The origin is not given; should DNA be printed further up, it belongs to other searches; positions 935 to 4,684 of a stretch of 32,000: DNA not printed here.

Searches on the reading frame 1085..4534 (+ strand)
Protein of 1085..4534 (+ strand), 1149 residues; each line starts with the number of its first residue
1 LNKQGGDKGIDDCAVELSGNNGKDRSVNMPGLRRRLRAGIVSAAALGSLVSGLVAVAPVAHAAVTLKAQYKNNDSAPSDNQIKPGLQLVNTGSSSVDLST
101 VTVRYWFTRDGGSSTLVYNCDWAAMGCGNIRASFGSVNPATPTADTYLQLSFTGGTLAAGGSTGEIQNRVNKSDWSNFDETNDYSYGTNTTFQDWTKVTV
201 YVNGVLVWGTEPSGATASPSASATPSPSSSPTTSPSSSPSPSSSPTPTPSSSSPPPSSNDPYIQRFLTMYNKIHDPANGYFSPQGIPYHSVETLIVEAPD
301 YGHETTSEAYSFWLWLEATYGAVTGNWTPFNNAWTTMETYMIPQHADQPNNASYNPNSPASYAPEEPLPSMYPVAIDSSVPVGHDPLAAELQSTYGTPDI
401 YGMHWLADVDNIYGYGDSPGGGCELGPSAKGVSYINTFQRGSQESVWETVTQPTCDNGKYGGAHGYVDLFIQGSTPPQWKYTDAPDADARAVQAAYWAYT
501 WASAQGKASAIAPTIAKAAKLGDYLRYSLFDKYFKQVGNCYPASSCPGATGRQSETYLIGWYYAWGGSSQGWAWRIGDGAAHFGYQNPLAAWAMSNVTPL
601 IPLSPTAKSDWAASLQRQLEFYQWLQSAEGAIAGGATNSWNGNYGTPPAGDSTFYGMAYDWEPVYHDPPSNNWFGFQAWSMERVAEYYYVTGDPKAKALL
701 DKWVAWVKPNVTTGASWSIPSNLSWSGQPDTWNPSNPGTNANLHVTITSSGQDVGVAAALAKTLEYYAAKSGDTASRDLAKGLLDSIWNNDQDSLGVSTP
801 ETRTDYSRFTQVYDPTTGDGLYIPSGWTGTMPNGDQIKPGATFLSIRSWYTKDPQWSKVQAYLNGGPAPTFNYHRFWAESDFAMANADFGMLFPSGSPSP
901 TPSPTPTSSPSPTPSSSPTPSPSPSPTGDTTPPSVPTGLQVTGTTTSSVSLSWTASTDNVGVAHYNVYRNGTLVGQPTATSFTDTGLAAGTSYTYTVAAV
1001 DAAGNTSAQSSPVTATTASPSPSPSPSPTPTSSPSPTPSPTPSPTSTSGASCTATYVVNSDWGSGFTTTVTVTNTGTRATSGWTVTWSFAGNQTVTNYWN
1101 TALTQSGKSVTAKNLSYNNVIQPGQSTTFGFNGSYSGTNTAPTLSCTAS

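Call 41: search_protein_families(library=pfam, proteins=[window:1085-4534:+], max_evalue=0.00001)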
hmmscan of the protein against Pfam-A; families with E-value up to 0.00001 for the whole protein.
window:1085-4534:+ (1149 aa): 4 families
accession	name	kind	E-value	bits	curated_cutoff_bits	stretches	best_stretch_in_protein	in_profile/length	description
PF02011.21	Glyco_hydro_48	-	0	1029.4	25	1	262-893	1-619/619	Glycosyl hydrolase family 48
PF00553.25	CBM_2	-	6.3e-30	103.9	24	1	1052-1143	1-92/101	Cellulose binding domain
PF00942.24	CBM_3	-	4.1e-22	78.9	22.4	1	69-149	2-82/83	Cellulose binding domain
PF00041.27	fn3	-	2.9e-10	40.6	25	1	935-1015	2-83/84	Fibronectin type III domain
